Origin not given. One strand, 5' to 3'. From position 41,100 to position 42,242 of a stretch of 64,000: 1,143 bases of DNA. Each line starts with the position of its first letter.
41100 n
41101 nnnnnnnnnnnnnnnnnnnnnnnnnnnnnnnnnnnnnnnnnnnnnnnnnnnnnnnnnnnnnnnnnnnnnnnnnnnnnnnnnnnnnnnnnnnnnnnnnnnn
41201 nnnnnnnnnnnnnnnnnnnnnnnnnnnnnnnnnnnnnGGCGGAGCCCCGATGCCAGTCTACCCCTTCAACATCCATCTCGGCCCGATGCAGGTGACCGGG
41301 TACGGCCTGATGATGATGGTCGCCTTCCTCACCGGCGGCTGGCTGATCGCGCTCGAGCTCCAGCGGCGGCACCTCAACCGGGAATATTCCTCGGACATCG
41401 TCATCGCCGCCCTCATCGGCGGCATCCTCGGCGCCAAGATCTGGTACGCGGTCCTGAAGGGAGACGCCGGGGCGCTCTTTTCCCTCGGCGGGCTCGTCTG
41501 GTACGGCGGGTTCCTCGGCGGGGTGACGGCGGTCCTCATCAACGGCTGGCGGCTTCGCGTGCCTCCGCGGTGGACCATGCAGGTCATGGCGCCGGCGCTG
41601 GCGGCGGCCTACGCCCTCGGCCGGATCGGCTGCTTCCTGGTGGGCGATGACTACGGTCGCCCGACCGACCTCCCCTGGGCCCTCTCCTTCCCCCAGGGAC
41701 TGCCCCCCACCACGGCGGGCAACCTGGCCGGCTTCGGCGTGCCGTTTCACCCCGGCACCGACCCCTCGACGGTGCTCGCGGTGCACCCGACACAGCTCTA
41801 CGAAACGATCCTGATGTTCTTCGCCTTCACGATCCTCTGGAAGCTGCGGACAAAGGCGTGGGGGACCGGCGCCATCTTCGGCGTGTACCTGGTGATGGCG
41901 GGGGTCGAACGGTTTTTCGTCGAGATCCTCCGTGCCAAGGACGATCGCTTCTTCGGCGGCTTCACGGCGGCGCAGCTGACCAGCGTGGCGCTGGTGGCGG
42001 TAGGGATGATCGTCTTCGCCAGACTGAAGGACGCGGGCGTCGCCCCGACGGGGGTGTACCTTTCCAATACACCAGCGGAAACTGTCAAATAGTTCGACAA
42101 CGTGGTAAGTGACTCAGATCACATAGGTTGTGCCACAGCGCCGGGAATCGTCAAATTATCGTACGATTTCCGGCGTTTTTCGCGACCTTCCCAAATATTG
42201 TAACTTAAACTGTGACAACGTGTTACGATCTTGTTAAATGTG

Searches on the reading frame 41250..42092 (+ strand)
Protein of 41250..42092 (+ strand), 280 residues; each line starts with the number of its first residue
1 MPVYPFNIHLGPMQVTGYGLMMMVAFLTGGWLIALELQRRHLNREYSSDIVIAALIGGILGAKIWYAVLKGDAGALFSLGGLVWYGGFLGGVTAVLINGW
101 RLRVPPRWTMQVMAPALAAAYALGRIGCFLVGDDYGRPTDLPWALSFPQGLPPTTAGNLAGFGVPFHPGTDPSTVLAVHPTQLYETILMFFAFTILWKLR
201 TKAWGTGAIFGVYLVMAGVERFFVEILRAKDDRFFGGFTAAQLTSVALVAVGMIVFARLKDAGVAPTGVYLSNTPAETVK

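Call 7: search_protein_families(library=pfam, proteins=[window:41250-42092:+])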
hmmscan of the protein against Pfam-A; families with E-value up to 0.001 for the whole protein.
window:41250-42092:+ (280 aa): 1 family
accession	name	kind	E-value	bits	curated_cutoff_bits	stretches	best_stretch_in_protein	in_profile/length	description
PF01790.23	LGT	-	3.7e-51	174.2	24.9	1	7-257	3-239/240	Prolipoprotein diacylglyceryl transferase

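Call 11: find_encoding_contigs(protein=window:41250-42092:+, flank=3000, max_places=10)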
Protein window:41250-42092:+ (280 aa): no gene with exactly this product is on record in the collection.

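Call 12: find_related_loci(query=window:41250-42092:+, collection=genome_contigs, flank=4000)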
Query window:41250-42092:+ (280 aa) in genome_contigs; peptide patterns used: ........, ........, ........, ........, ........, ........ (x = any residue, [..] = any of these).
459 stretches matched a pattern; 216 encode a relative of the query (tblastn E <= 1e-3); the best 80 are kept; 80 distinct loci.
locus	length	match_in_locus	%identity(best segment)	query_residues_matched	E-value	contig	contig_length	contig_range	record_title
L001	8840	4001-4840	79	1-280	3e-139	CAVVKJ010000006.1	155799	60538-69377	MAG: uncultured Gemmatimonadales bacterium isolate MFD04716.bin.2.176 genome assembly, contig: contig_30059, whole genom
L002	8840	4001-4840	77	1-280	6e-137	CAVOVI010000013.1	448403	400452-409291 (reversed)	MAG: uncultured Gemmatimonadales bacterium isolate MFD09779.bin.2.217 genome assembly, contig: contig_7939, whole genome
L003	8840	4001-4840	74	1-280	4e-136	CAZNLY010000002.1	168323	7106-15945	MAG TPA_asm: uncultured Gemmatimonadaceae bacterium isolate binchicken_co118_95 genome assembly, contig: NODE_32_length_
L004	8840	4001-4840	75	1-280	3e-134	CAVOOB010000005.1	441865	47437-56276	MAG: uncultured Gemmatimonadales bacterium isolate MFD09964.bin.1.247 genome assembly, contig: contig_3291, whole genome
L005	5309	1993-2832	76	1-280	1e-134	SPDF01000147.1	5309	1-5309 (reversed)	MAG: Gemmatimonadales bacterium isolate das_tool.metabat2.96 k141_1825330, whole genome shotgun sequence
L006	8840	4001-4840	71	1-280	5e-132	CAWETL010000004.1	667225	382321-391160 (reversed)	MAG: uncultured Gemmatimonadales bacterium isolate MFD05942.bin.1.131 genome assembly, contig: contig_27917, whole genom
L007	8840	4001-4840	80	1-280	2e-142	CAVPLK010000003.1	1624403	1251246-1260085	MAG: uncultured Gemmatimonadales bacterium isolate MFD09964.bin.1.362 genome assembly, contig: contig_3919, whole genome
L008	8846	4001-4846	65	1-280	5e-113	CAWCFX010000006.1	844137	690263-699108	MAG: uncultured Gemmatimonadales bacterium isolate MFD01275.bin.1.276 genome assembly, contig: contig_6416, whole genome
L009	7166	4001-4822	65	3-273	1e-112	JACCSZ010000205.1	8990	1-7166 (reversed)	MAG: Gemmatimonadales bacterium isolate MGR_bin61 SD2897-2912_k127_4755779, whole genome shotgun sequence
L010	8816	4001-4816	66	3-271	7e-113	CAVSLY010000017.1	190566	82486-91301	MAG: uncultured Gemmatimonadales bacterium isolate MFD09206.bin.3.364 genome assembly, contig: contig_4011, whole genome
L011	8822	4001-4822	65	3-272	2e-112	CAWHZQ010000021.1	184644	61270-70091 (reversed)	MAG: uncultured Gemmatimonadales bacterium isolate MFD08821.bin.2.30 genome assembly, contig: contig_6665, whole genome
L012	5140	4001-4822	66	1-273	4e-112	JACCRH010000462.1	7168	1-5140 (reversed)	MAG: Gemmatimonadales bacterium isolate MGR_bin17 SD2897-2912_k127_869326, whole genome shotgun sequence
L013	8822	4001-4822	65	1-273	2e-111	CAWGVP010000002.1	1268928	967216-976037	MAG: uncultured Gemmatimonadales bacterium isolate MFD09206.bin.1.208 genome assembly, contig: contig_2445, whole genome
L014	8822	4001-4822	66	1-273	8e-111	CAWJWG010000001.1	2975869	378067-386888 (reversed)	MAG: uncultured Gemmatimonadales bacterium isolate MFD01275.bin.1.56 genome assembly, contig: contig_2047, whole genome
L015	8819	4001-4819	64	3-271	4e-111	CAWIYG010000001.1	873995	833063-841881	MAG: uncultured Gemmatimonadales bacterium isolate MFD04935.bin.2.79 genome assembly, contig: contig_2292, whole genome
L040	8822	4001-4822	65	1-273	8e-107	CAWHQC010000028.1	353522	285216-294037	MAG: uncultured Gemmatimonadales bacterium isolate MFD08416.bin.2.45 genome assembly, contig: contig_810, whole genome s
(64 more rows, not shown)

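Call 49: search_protein_families(library=pfam, proteins=[L040:5197-5682:-])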
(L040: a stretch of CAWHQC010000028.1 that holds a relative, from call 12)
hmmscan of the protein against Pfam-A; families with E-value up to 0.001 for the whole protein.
L040:5197-5682:- (161 aa): 1 family
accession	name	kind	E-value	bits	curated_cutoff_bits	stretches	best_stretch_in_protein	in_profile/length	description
PF03737.21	RraA-like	-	6.5e-45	153.5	24.5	1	5-153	1-152/152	Aldolase/RraA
